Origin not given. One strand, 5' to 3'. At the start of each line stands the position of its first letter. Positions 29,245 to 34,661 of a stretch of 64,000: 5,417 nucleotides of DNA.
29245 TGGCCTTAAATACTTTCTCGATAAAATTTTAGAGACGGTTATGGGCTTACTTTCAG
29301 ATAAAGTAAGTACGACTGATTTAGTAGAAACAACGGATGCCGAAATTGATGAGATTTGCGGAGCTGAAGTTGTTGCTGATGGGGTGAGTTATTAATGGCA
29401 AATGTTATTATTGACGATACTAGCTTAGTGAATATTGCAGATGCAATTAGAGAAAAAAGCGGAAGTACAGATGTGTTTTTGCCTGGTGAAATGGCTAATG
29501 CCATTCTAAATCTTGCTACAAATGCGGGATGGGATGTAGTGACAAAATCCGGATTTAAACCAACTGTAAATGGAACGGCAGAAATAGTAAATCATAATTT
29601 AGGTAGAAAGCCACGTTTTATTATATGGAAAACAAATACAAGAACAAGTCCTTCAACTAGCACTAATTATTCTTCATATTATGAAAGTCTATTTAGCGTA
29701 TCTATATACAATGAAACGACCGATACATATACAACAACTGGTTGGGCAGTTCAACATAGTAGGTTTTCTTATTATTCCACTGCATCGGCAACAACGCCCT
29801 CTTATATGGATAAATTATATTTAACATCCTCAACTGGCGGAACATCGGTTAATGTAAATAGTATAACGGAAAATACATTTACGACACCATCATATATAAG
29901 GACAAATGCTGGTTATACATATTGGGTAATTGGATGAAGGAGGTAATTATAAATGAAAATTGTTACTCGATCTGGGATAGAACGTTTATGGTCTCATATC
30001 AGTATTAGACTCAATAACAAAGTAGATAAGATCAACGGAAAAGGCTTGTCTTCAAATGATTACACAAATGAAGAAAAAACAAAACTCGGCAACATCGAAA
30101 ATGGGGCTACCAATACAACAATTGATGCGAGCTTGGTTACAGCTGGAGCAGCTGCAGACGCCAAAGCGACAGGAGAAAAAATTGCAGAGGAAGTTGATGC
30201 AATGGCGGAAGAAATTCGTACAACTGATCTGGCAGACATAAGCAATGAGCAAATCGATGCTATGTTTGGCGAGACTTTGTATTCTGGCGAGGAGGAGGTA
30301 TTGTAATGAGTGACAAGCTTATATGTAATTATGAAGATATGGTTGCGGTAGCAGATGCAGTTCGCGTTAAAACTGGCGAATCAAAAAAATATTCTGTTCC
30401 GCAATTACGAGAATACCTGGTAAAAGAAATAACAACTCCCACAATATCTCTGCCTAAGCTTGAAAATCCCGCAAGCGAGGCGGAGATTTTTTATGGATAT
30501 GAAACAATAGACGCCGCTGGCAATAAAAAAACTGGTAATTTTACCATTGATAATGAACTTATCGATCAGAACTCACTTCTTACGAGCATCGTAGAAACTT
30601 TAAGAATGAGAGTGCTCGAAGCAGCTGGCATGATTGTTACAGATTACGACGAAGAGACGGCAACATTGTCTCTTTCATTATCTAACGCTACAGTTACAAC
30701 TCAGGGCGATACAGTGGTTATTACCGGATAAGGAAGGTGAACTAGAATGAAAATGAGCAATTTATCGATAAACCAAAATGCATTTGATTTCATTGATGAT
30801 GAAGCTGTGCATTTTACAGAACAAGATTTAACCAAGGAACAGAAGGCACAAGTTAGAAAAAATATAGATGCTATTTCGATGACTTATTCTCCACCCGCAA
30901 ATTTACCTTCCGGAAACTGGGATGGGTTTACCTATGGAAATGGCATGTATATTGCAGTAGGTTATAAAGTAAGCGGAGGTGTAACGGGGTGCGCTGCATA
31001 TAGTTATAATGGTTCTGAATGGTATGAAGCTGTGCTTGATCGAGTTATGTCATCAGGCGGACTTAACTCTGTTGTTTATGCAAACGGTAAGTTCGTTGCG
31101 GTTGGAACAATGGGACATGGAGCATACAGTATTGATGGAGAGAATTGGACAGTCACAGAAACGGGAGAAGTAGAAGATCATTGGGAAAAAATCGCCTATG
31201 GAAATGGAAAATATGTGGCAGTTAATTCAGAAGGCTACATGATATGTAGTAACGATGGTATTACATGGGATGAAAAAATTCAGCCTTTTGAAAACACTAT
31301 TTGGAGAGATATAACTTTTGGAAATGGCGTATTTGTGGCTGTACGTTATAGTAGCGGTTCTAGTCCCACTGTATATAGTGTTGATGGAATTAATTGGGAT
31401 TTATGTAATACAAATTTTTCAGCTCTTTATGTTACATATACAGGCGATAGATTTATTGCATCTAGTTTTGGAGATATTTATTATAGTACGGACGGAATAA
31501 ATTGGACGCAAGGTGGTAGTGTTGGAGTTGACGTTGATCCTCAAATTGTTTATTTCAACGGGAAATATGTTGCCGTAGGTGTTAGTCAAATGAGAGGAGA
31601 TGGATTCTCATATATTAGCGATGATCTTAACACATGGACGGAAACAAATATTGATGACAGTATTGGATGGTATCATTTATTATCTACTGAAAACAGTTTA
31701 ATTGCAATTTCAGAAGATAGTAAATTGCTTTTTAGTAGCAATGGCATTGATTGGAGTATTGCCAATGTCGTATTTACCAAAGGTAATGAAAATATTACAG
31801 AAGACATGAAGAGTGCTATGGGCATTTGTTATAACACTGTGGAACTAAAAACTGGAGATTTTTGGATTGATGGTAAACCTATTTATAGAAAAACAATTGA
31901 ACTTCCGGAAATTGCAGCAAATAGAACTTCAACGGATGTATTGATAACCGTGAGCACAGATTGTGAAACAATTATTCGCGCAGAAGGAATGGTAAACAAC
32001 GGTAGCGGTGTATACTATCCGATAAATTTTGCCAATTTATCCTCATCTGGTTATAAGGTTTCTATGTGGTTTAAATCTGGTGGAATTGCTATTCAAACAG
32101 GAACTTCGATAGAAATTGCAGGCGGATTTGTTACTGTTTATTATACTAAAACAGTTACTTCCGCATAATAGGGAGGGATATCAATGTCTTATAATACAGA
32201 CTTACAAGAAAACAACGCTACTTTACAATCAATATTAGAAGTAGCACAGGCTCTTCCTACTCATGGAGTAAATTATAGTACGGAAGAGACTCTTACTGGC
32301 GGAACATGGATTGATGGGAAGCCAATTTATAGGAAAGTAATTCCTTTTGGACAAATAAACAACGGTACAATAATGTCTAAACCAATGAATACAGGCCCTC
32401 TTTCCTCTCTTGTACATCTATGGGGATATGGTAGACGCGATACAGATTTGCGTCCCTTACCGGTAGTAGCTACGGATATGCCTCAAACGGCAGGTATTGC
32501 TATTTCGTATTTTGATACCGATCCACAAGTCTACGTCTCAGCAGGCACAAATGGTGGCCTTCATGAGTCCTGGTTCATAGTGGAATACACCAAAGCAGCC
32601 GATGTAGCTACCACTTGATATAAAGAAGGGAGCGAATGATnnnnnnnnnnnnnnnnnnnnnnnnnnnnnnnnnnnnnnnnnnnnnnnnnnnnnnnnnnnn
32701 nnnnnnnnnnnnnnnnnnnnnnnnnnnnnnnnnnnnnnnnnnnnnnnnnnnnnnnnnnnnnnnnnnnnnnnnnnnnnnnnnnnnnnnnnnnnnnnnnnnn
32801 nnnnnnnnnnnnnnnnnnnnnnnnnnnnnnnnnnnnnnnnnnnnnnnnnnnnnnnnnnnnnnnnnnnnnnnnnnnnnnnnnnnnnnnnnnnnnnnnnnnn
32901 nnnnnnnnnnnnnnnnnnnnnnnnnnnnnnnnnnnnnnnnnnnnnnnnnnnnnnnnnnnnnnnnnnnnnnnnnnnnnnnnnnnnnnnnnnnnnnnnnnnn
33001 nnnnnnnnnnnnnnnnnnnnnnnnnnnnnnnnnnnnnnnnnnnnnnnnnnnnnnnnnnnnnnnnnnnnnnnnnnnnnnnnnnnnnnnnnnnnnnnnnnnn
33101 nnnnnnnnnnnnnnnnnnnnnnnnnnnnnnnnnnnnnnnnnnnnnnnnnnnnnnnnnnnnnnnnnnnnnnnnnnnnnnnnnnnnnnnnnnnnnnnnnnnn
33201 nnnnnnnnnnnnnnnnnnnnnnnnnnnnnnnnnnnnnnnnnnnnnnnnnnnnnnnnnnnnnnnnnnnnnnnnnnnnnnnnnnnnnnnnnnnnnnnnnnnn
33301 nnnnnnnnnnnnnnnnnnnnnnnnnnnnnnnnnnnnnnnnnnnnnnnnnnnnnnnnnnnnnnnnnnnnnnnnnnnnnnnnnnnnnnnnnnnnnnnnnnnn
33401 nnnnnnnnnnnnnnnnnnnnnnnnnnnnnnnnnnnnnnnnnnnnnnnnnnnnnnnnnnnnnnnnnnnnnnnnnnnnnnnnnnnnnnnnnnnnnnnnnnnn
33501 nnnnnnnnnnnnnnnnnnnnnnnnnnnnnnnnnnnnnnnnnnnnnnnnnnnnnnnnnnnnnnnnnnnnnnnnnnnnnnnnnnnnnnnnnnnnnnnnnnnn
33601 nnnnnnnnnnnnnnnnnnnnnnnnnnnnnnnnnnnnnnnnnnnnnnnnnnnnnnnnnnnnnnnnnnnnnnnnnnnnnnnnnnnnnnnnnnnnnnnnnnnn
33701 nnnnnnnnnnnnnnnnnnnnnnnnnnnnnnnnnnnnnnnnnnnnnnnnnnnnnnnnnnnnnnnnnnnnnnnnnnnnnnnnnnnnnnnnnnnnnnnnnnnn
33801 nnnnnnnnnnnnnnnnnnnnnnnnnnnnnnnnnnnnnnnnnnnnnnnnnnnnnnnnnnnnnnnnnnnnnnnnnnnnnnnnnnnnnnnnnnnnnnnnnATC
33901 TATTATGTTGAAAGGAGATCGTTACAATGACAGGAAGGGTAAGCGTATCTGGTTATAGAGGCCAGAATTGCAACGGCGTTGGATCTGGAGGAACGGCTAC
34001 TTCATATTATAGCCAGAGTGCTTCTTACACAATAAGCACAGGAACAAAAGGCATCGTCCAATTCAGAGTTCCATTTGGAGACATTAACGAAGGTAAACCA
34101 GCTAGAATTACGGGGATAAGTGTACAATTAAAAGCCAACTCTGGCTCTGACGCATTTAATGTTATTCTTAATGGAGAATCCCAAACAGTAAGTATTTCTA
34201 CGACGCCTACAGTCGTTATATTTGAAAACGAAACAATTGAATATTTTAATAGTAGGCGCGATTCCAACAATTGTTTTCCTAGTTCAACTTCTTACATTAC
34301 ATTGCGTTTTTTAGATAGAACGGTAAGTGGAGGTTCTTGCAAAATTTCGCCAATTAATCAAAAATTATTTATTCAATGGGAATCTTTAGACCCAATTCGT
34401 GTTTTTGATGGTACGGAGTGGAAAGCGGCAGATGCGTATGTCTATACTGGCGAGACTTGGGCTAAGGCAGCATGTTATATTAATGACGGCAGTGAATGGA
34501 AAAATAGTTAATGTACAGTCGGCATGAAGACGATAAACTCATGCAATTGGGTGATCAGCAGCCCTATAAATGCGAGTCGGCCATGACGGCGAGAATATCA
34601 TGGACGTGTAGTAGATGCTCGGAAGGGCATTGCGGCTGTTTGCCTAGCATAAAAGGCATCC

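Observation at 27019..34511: Tandem array of modular receptor-binding cassettes joined by a repeated 'small adaptor gene - TAATG - head gene' junction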

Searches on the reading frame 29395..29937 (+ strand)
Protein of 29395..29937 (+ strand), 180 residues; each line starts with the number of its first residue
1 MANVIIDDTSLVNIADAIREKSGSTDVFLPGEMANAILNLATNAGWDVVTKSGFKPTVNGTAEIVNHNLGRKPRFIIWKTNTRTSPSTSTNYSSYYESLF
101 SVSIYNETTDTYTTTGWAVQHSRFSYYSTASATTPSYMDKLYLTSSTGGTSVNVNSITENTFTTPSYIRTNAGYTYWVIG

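Call 5: search_protein_families(library=pfam, proteins=[window:29395-29937:+], max_evalue=1)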
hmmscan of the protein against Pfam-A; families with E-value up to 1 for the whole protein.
window:29395-29937:+ (180 aa): 0 families

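Call 6: search_protein_families(library=phrogs, proteins=[window:29395-29937:+], max_evalue=0.1)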
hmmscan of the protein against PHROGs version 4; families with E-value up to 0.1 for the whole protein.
window:29395-29937:+ (180 aa): 1 family
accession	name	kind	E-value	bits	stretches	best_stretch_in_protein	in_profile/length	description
phrog_29123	-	unknown function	6.9e-05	22.6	1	5-46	59-100/459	-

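Call 37: search_solved_structures(query=window:29395-29937:+, max_evalue=1)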
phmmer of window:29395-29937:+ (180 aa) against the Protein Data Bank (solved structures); distinct sequences matched with E-value up to 1: 0.

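Call 79: search_protein_families(library=ncbifam, proteins=[window:29395-29937:+], max_evalue=0.01)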
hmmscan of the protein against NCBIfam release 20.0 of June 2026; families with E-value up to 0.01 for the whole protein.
window:29395-29937:+ (180 aa): 1 family
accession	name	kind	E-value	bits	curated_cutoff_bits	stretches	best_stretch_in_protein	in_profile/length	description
NF047853.1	tRm6a37MtseTrmN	equivalog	0.0067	16.2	350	1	6-99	145-236/244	tRNA(1)(Val) (adenine(37)-N(6))-methyltransferase TrmN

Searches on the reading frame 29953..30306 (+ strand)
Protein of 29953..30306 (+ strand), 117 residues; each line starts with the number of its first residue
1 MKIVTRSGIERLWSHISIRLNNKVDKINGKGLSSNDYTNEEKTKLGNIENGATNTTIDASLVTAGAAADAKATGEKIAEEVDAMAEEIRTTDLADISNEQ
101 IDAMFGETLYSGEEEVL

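Call 5: search_protein_families(library=pfam, proteins=[window:29953-30306:+], max_evalue=1)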
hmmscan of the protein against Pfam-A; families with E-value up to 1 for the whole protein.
window:29953-30306:+ (117 aa): 3 families
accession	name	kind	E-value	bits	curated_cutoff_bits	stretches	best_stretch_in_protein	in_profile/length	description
PF07763.18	FEZ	-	0.033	14.3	28.1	1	25-101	66-138/240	FEZ-like protein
PF15036.11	IL34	-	0.052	14.1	27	1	4-61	58-115/158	Interleukin 34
PF05299.18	Peptidase_M61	-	0.053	14.3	22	1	24-87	16-78/118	M61 glycyl aminopeptidase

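Call 6: search_protein_families(library=phrogs, proteins=[window:29953-30306:+], max_evalue=0.1)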
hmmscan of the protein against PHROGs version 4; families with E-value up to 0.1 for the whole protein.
window:29953-30306:+ (117 aa): 5 families
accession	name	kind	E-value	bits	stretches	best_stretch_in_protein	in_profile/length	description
phrog_18608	-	unknown function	1.8e-08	35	1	16-56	200-240/416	-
phrog_32680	-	tail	2.5e-05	23.9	1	21-96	92-169/548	tail fiber protein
phrog_10588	-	tail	4.6e-05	22.2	1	16-65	442-489/1459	tail protein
phrog_27884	-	unknown function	0.024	15.4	1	27-109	20-98/202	-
phrog_15711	-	unknown function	0.088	13.7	0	37-76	23-62/136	-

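Call 10: find_encoding_contigs(protein=window:29953-30306:+, flank=10000, max_places=10)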
Protein window:29953-30306:+ (117 aa): 16 contigs read that carry it; 10 places shown.
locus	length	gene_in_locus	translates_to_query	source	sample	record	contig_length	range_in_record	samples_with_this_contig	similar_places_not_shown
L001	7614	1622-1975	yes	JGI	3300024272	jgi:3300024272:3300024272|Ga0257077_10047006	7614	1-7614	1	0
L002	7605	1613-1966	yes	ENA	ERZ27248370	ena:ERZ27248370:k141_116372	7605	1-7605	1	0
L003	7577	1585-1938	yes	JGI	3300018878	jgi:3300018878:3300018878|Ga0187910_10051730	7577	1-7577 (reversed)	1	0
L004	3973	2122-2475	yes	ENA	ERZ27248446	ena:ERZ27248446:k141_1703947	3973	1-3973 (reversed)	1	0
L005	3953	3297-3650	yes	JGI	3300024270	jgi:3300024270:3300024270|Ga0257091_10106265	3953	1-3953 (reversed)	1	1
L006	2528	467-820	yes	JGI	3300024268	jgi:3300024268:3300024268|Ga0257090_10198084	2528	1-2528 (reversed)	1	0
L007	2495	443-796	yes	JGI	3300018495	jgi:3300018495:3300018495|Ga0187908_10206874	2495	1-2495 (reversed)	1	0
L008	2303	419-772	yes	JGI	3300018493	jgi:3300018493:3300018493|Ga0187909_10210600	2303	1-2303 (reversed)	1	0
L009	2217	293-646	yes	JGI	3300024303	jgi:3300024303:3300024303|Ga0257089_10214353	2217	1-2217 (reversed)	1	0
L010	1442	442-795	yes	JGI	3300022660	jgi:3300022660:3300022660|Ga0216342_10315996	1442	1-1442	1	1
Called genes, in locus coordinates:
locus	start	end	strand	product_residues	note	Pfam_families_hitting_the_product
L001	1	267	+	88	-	?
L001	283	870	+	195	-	-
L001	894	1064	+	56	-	-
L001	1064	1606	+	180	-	-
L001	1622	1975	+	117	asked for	-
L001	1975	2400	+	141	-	-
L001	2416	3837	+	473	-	PF25852:DUF6242_C (weak)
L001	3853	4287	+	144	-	-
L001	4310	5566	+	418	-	-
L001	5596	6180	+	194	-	-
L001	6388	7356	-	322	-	PF00589:Phage_integrase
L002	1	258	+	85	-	?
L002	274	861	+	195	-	-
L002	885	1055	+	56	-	-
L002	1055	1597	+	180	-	-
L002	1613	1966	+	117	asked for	-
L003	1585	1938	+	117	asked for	-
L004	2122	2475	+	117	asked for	-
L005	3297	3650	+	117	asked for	-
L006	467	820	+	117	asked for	-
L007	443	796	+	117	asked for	-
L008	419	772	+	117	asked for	-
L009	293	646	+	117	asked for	-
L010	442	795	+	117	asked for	-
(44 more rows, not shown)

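Call 79: search_protein_families(library=ncbifam, proteins=[window:29953-30306:+], max_evalue=0.01)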
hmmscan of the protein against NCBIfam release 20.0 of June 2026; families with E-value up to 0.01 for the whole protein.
window:29953-30306:+ (117 aa): 0 families

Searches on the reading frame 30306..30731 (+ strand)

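Call 5: search_protein_families(library=pfam, proteins=[window:30306-30731:+], max_evalue=1)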
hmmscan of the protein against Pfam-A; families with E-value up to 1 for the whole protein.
window:30306-30731:+ (141 aa): 1 family
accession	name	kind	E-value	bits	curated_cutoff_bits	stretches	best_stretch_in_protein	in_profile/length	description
PF23237.1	HYR_4C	-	0.12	13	27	1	45-81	35-71/73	HYR-like domain with 4 cysteines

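Call 6: search_protein_families(library=phrogs, proteins=[window:30306-30731:+], max_evalue=0.1)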
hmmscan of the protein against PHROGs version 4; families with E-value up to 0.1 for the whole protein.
window:30306-30731:+ (141 aa): 1 family
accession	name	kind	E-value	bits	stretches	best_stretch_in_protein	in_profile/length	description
phrog_33557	-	unknown function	0.075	14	1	41-123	13-95/126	-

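Call 79: search_protein_families(library=ncbifam, proteins=[window:30306-30731:+], max_evalue=0.01)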
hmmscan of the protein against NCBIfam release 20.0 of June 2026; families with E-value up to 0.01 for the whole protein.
window:30306-30731:+ (141 aa): 0 families

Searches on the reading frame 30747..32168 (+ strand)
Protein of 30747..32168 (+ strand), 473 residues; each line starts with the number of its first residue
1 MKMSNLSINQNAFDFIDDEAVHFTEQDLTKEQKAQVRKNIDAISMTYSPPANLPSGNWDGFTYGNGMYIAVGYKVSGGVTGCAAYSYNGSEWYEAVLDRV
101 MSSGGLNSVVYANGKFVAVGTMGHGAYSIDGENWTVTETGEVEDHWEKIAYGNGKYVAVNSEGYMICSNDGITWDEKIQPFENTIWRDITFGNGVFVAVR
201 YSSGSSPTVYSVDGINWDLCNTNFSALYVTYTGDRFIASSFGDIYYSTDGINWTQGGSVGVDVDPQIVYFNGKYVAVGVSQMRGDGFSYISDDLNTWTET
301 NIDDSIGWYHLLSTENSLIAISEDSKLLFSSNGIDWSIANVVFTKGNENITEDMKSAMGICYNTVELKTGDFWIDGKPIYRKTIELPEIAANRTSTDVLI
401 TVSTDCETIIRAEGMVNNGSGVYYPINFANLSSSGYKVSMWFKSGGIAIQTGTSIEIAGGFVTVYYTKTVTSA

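Call 7: search_protein_families(library=phrogs, proteins=[window:30747-32168:+], max_evalue=0.1)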
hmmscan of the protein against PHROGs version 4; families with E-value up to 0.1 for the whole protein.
window:30747-32168:+ (473 aa): 0 families

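Call 8: search_protein_families(library=pfam, proteins=[window:30747-32168:+], max_evalue=0.1)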
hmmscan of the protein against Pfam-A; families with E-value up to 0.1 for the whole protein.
window:30747-32168:+ (473 aa): 3 families
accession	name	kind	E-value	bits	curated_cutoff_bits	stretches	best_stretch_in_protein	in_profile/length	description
PF19755.4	DUF6242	-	5.2e-07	30.2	29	2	106-174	145-217/217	Domain of unknown function (DUF6242)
PF03220.18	Tombus_P19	-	0.012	15.8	25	1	70-137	56-122/171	Tombusvirus P19 core protein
PF08953.17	DUF1899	-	0.024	14.9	20.7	0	91-125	20-52/66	Domain of unknown function (DUF1899)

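Call 79: search_protein_families(library=ncbifam, proteins=[window:30747-32168:+], max_evalue=0.01)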
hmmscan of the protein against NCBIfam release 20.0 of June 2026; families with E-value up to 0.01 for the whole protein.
window:30747-32168:+ (473 aa): 0 families

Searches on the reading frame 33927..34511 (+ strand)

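Call 7: search_protein_families(library=phrogs, proteins=[window:33927-34511:+], max_evalue=0.1)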
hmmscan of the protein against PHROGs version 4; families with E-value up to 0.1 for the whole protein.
window:33927-34511:+ (194 aa): 1 family
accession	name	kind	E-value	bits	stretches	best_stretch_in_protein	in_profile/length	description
phrog_6977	-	tail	0.013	15.9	1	154-194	243-283/284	minor tail protein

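Call 8: search_protein_families(library=pfam, proteins=[window:33927-34511:+], max_evalue=0.1)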
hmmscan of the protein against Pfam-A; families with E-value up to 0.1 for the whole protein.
window:33927-34511:+ (194 aa): 1 family
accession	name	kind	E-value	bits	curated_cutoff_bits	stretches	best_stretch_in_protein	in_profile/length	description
PF22188.2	Phage_spike_P1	-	0.04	14.2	27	1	28-103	7-78/152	Phage PM2 spike protein P1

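Call 79: search_protein_families(library=ncbifam, proteins=[window:33927-34511:+], max_evalue=0.01)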
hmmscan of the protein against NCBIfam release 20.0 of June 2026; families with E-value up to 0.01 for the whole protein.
window:33927-34511:+ (194 aa): 0 families
